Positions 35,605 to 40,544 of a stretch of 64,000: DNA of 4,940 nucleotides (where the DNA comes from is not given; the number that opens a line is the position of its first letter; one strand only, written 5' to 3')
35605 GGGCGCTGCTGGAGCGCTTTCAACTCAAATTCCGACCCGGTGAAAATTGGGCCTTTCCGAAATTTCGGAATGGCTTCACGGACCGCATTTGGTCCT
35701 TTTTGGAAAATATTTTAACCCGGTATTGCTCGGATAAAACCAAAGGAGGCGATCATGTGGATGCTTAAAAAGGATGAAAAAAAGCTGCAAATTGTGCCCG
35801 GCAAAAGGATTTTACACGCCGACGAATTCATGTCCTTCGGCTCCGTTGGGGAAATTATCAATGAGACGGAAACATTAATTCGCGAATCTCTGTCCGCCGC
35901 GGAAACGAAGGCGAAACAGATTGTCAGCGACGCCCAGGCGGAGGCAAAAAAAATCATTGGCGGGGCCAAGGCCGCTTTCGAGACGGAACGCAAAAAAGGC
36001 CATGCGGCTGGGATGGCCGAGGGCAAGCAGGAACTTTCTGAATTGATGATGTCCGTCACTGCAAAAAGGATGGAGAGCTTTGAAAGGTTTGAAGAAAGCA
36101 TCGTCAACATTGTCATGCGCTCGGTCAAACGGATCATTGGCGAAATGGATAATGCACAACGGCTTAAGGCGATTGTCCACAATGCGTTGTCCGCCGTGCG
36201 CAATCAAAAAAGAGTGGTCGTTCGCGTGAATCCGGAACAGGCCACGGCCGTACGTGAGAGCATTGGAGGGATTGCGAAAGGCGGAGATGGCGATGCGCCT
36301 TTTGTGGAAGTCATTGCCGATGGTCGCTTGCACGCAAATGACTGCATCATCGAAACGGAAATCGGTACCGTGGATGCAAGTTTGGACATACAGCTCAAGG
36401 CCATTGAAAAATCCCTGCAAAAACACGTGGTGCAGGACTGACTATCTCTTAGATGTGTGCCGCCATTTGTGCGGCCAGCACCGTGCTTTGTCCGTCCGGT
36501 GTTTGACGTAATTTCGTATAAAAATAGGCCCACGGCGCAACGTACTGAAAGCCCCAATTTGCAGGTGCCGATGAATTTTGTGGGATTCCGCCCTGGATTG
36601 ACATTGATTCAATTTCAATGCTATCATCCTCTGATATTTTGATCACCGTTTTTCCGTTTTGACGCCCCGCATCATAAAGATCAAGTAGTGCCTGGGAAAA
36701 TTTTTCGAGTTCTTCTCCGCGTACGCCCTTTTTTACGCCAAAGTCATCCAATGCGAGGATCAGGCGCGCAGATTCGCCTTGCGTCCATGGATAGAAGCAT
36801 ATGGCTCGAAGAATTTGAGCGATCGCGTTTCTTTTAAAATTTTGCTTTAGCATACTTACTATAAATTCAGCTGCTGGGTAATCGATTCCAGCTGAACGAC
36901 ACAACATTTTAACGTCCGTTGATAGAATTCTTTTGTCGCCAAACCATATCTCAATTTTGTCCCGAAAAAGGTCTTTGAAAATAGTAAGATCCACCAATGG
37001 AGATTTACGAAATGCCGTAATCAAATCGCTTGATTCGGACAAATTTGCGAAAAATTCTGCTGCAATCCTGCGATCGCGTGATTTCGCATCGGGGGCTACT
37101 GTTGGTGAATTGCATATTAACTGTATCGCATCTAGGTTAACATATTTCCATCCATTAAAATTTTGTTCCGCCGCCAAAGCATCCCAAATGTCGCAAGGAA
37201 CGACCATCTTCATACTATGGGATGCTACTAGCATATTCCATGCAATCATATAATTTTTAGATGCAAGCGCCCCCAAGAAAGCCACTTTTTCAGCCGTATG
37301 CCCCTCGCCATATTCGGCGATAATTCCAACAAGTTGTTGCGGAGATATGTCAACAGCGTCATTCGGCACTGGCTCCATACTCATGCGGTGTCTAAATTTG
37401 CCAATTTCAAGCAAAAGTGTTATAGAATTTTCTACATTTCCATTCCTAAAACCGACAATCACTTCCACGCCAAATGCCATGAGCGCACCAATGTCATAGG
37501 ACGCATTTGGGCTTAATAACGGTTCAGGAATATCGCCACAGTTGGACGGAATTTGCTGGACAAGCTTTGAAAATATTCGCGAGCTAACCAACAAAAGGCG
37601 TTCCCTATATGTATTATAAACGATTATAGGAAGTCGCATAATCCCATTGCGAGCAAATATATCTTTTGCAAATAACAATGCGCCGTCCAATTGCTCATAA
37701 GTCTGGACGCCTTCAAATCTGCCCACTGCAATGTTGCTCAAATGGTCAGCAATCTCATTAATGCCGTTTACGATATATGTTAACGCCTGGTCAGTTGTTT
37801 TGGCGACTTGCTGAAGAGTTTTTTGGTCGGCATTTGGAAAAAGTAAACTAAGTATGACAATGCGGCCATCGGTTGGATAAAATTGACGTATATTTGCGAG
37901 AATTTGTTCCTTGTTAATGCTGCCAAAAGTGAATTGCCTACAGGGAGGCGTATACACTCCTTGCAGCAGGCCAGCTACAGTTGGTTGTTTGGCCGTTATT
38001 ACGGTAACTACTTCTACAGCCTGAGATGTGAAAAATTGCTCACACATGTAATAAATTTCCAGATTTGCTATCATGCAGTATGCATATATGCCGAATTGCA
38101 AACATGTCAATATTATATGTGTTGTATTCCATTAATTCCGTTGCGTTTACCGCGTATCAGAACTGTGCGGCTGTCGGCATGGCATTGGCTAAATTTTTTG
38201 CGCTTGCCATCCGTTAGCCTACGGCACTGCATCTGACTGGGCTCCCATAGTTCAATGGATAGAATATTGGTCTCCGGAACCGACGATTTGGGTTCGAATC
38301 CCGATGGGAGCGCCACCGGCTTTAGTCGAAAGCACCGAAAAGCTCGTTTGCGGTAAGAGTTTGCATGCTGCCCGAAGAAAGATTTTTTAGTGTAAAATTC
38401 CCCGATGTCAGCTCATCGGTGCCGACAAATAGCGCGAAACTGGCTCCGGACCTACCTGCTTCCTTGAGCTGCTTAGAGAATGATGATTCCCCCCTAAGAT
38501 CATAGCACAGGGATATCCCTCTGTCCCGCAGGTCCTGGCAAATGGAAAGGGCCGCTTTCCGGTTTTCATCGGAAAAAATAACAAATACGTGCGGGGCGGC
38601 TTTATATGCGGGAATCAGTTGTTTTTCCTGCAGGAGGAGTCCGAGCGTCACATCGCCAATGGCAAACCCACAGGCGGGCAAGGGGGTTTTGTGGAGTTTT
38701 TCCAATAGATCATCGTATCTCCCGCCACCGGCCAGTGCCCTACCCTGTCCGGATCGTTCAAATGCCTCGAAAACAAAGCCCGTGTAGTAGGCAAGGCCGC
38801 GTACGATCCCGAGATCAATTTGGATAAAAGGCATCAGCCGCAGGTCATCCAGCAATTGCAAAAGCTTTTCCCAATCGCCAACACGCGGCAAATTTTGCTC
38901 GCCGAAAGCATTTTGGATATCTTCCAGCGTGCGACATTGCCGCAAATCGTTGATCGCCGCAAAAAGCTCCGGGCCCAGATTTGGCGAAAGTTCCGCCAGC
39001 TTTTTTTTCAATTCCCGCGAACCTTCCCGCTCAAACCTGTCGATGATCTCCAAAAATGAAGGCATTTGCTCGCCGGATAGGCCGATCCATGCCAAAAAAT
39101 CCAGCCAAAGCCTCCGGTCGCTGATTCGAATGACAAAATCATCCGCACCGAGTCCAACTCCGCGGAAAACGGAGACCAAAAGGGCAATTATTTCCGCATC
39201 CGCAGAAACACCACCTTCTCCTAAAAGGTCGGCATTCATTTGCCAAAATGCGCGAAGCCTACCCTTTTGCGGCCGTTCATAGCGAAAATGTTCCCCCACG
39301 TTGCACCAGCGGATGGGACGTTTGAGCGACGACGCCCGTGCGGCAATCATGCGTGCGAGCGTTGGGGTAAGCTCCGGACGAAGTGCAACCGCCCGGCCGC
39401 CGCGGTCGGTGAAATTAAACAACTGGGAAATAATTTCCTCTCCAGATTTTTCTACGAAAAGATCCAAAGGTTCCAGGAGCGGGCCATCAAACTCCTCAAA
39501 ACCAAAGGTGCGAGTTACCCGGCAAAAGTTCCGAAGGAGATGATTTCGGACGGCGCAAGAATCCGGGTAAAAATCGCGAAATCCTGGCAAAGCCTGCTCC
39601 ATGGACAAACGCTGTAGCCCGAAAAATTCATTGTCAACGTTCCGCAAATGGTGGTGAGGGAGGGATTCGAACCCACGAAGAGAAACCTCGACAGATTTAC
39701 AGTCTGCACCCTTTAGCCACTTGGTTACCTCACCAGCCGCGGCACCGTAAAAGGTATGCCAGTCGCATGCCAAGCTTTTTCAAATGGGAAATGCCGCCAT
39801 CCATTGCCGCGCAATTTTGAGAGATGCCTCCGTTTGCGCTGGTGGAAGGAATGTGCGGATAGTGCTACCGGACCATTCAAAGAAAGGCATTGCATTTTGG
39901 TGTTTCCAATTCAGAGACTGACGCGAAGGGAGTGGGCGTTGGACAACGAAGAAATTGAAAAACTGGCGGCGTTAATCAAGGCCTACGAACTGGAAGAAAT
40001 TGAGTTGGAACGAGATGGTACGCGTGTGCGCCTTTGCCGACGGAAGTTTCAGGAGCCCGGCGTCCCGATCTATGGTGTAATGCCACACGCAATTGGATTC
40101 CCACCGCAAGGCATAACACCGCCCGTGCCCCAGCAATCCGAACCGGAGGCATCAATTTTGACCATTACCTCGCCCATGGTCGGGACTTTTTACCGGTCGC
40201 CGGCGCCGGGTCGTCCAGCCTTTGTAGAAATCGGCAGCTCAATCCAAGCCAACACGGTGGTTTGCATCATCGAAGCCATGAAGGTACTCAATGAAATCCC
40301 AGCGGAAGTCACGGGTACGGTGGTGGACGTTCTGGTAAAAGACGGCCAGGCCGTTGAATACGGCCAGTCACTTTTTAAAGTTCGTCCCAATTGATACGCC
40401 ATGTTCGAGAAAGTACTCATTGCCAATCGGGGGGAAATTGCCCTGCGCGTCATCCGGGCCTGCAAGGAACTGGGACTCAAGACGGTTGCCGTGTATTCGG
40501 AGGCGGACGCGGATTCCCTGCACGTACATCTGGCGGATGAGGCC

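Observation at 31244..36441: Stand-alone half of a non-flagellar T3SS: sctD-E-F-G-I-J-K-L operon with Yersinia virC-like order but no secretin, ATPase or export gate nearby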

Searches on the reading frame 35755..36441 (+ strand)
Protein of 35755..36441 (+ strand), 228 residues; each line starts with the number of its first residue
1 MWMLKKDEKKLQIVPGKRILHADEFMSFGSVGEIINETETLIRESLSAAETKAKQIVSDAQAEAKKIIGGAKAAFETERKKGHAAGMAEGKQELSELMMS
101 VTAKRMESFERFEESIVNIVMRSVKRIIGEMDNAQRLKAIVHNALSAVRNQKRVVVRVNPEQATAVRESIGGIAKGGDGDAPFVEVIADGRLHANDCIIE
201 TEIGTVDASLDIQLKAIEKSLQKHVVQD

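Call 3: search_protein_families(library=pfam, proteins=[window:35755-36441:+], max_evalue=0.1)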
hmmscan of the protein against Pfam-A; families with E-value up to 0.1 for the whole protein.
window:35755-36441:+ (228 aa): 6 families
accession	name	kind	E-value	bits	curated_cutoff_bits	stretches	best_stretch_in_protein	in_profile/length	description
PF06635.17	T3SS_SCTL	-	2.6e-14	53.6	23.3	1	52-218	31-195/206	Type 3 secretion system stator protein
PF02108.21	FliH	-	3.6e-13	50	24.1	1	91-216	4-127/128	Flagellar assembly protein FliH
PF06188.17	HrpE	-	2.2e-06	28.1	23.5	1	38-168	17-147/191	HrpE/YscL/FliH and V-type ATPase subunit E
PF01991.23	vATP-synt_E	-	0.00012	22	24.2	1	48-180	5-141/199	ATP synthase (E/31 kDa) subunit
PF17987.7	PMT2_N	-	0.023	15.3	27.8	1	102-167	9-71/125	Phosphoethanolamine N-methyltransferase 2 N-terminal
PF18240.7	PSII_Pbs31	-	0.048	14.4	25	1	13-84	12-84/93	Photosystem II Psb31 protein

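Call 4: search_protein_families(library=ncbifam, proteins=[window:35755-36441:+], max_evalue=0.1)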
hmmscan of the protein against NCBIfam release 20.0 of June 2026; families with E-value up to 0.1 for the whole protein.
window:35755-36441:+ (228 aa): 23 families
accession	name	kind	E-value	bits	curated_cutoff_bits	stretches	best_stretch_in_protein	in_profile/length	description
NF005392.0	PRK06937.1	equivalog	3e-52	177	159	1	43-226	22-204/209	HrpE/YscL family type III secretion apparatus protein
TIGR02499.1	HrpE_YscL_not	equivalog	4e-36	124.6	78.7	1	42-209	5-166/166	type III secretion system stator protein SctL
NF006574.0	PRK09098.1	subfamily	6e-28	98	278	1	17-224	16-225/277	HrpE/YscL family type III secretion apparatus protein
TIGR03825.1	FliH_bacil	equivalog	5.8e-19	68.6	148.9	1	43-224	43-247/255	flagellar assembly protein FliH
NF004968.0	PRK06328.1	equivalog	3.4e-18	65.7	220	1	33-225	12-204/223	HrpE/YscL family type III secretion apparatus protein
NF005198.1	PRK06669.1-3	equivalog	5.4e-15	55.4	200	1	34-222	90-294/299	flagellar assembly protein FliH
NF002170.0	PRK01005.1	equivalog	5.3e-07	29.6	280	1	43-104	30-91/208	V-type ATP synthase subunit E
NF004692.0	PRK06032.1-3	equivalog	1.2e-06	28.4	235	1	79-225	76-220/244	flagellar assembly protein H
NF002629.0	PRK02292.1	equivalog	4.4e-06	26.6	184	1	31-164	7-131/192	V-type ATP synthase subunit E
NF003049.0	PRK03963.1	equivalog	1.6e-05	24.8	225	1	38-173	4-141/198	V-type ATP synthase subunit E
NF004270.2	PRK05687.2-1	equivalog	3.6e-05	23.5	180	1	70-221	66-222/223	flagellar assembly protein FliH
NF004266.1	PRK05687.1-1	equivalog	6.2e-05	22.6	260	1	47-213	40-217/230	flagellar assembly protein FliH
NF004690.0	PRK06032.1-1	equivalog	0.00011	21.8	201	1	45-206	22-181/209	flagellar assembly protein H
NF009925.1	PRK13386.1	equivalog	0.00025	20.4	192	1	69-225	65-224/228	flagellar assembly protein FliH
NF002424.0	PRK01558.1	equivalog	0.00065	19.3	241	1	39-167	10-135/203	V-type ATP synthase subunit E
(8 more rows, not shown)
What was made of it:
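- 35755..36441 (+): sctL: stator that tethers the ATPase. TIGR02499 at 124.6 bits (cutoff 78.7); NF005392 at 177 (cutoff 159) (call 4).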

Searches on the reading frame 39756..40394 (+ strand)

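Call 30: search_protein_families(library=pfam, proteins=[window:39756-40394:+], max_evalue=0.001)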
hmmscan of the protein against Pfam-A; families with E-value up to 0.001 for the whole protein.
window:39756-40394:+ (212 aa): 1 family
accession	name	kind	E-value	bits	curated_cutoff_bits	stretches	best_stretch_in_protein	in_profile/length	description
PF00364.28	Biotin_lipoyl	-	2.2e-21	75.9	22.1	1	136-208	2-72/73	Biotin-requiring enzyme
